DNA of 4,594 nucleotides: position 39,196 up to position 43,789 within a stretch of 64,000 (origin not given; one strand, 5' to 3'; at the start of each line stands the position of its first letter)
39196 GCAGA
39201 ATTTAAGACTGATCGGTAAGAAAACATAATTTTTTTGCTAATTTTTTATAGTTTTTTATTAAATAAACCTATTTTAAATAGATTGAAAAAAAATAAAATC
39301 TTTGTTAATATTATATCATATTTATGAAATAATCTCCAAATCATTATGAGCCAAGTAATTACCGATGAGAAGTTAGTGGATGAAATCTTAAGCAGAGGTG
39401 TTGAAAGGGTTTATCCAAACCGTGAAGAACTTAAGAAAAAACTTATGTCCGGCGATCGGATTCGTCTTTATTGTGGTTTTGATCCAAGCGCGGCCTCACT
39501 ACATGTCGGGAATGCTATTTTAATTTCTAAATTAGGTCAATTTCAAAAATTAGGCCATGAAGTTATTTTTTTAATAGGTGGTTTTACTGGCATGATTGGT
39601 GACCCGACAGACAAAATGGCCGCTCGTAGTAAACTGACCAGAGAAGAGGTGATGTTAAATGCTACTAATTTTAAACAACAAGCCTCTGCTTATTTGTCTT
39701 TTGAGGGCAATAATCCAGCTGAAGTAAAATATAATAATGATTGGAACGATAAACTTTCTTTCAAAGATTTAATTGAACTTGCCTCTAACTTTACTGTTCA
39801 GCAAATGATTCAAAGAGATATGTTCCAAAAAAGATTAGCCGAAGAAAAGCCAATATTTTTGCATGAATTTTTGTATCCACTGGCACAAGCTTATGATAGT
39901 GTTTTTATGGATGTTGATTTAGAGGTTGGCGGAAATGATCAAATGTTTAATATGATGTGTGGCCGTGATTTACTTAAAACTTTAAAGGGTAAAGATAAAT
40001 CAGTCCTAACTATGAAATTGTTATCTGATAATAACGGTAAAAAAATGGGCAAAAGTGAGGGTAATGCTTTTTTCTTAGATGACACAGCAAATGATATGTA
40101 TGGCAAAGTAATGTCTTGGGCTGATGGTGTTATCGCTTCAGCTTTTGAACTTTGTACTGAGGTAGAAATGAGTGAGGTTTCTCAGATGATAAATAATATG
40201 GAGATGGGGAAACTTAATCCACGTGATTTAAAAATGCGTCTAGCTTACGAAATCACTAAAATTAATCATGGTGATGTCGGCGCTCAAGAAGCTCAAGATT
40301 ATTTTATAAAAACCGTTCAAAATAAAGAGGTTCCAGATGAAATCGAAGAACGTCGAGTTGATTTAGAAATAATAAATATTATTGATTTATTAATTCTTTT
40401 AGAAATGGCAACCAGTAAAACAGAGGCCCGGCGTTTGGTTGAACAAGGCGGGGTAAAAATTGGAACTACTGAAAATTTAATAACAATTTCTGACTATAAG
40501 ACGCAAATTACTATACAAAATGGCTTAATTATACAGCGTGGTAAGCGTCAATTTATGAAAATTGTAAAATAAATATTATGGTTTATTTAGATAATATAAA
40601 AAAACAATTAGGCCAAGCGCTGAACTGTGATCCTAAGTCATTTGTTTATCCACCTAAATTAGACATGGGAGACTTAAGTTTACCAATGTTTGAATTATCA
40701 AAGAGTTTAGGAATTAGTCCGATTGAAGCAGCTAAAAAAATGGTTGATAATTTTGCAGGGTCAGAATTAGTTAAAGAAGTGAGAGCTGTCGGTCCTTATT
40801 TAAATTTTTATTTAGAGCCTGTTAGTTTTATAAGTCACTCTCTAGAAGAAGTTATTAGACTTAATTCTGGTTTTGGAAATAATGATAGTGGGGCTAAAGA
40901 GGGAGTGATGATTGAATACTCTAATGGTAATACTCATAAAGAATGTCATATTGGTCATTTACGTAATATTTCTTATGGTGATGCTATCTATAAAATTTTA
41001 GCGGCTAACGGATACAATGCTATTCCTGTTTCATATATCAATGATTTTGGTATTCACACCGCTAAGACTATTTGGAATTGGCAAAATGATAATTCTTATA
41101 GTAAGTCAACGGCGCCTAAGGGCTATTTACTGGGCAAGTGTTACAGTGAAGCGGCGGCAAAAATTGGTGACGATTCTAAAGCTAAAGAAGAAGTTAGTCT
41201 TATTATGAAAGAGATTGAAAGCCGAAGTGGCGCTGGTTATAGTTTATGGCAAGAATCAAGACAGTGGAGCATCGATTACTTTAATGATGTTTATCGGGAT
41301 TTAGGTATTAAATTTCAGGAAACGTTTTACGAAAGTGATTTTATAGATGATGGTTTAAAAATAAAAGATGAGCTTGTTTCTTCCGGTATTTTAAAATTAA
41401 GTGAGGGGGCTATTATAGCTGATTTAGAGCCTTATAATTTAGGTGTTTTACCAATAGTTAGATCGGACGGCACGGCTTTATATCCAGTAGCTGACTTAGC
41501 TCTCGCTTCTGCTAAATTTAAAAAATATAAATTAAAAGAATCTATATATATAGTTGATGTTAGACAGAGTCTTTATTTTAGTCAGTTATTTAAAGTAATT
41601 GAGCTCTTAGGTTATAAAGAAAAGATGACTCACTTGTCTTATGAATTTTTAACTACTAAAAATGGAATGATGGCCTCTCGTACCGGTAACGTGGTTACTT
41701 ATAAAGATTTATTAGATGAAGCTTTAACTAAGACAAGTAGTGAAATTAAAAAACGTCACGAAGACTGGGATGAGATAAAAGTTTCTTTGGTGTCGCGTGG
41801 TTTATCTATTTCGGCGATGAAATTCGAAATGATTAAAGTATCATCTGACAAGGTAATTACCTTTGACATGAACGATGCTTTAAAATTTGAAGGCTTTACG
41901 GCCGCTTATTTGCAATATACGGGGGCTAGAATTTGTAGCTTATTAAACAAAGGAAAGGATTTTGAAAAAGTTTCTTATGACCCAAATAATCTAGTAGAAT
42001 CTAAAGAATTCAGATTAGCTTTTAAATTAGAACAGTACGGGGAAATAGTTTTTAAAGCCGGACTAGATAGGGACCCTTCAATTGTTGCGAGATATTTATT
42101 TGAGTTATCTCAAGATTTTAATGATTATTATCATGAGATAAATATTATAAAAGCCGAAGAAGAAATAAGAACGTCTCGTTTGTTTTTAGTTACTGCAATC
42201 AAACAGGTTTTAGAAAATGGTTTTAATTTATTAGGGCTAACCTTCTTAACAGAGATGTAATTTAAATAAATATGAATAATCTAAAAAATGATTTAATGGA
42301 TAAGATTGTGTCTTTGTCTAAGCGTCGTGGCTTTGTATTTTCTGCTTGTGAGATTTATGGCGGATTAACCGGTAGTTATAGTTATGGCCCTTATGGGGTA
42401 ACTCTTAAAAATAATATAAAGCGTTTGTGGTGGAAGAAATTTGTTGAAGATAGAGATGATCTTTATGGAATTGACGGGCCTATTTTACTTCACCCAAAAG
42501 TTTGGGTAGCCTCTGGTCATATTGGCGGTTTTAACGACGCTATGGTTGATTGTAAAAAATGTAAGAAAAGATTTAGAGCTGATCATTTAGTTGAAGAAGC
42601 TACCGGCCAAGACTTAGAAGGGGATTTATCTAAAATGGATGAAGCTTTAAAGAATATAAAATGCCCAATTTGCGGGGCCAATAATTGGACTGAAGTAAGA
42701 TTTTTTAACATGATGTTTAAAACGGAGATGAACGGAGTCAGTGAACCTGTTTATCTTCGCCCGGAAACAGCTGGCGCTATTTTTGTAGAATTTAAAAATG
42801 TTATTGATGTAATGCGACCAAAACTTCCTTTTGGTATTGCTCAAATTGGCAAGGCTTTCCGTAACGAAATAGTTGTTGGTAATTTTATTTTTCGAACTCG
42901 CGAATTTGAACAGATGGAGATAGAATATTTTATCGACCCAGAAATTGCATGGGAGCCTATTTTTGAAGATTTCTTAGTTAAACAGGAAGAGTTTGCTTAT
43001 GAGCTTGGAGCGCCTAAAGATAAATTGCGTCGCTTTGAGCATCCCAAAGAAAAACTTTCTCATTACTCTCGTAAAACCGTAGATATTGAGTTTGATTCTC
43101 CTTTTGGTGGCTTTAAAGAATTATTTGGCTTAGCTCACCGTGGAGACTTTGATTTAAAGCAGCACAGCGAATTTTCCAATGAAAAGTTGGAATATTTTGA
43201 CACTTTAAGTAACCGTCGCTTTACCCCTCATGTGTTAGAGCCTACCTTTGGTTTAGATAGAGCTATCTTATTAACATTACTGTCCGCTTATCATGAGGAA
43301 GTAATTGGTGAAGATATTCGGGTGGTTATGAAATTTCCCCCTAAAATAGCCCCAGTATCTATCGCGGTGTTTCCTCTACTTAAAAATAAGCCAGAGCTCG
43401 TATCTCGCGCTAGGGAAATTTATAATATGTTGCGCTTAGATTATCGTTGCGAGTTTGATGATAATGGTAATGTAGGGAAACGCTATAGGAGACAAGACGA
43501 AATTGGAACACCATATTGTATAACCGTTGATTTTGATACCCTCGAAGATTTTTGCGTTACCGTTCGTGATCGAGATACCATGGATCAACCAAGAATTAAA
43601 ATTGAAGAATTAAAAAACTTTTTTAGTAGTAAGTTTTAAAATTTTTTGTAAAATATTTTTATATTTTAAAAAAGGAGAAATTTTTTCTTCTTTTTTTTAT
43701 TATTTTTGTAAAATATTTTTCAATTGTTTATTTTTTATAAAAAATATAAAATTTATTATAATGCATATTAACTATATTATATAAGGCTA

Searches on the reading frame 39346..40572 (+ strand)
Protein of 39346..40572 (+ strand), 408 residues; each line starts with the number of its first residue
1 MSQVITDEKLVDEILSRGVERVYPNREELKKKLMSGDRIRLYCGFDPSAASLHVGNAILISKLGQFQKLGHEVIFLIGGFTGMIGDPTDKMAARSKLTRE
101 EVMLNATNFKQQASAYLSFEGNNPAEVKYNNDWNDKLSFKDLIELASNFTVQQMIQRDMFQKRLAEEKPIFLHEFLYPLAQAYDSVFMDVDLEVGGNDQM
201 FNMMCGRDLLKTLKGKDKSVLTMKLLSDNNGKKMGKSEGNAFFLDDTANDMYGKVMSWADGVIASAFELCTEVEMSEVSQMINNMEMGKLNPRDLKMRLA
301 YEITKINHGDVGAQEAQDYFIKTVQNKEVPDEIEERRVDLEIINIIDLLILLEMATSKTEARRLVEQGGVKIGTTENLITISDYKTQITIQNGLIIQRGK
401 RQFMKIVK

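Call 73: search_protein_families(library=pfam, proteins=[window:39346-40572:+], max_evalue=0.001)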
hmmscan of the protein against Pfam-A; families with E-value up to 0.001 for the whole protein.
window:39346-40572:+ (408 aa): 2 families
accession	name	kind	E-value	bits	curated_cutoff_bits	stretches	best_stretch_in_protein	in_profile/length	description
PF00579.31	tRNA-synt_1b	-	3.5e-68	230.5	21.1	1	36-324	3-291/292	tRNA synthetases class I (W and Y)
PF22421.1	SYY_C-terminal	-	2.6e-06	27.7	27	1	332-404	8-81/83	Tyrosine--tRNA ligase SYY-like C-terminal domain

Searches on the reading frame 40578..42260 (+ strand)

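Call 10: search_protein_families(library=pfam, proteins=[window:40578-42260:+], max_evalue=0.001)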
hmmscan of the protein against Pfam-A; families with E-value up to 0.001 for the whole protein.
window:40578-42260:+ (560 aa): 3 families
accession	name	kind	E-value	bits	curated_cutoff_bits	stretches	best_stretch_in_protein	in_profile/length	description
PF00750.26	tRNA-synt_1d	-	1.4e-39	136.5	23.3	1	101-417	13-335/349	tRNA synthetases class I (R), catalytic domain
PF05746.21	DALR_1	-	1.8e-30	105.9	22.3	1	445-560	1-117/117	DALR anticodon binding domain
PF03485.21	Arg_tRNA_synt_N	-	2.5e-11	44.4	21.5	1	5-79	5-85/85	Arginyl tRNA synthetase N terminal domain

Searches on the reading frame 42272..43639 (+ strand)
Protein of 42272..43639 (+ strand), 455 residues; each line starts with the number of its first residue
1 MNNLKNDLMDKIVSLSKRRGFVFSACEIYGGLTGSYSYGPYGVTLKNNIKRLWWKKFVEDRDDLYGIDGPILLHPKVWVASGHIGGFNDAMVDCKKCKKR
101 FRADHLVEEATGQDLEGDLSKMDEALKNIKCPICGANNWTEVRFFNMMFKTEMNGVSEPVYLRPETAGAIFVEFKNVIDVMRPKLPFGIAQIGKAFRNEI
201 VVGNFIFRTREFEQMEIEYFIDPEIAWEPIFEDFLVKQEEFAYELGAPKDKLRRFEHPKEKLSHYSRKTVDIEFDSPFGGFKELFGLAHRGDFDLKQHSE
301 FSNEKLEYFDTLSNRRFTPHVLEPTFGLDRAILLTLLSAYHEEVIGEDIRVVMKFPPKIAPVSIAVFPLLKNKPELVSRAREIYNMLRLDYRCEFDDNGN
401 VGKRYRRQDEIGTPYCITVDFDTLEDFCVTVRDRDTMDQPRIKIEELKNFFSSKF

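Call 10: search_protein_families(library=pfam, proteins=[window:42272-43639:+], max_evalue=0.001)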
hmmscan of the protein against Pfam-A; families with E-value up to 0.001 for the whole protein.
window:42272-43639:+ (455 aa): 2 families
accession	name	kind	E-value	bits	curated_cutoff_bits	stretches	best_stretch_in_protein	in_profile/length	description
PF03129.25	HGTP_anticodon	-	1.4e-20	73.7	21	1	364-452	2-92/94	Anticodon binding domain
PF00587.30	tRNA-synt_2b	-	1.5e-09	38.6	29.3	1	150-335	2-175/179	tRNA synthetase class II core domain (G, H, P, S and T)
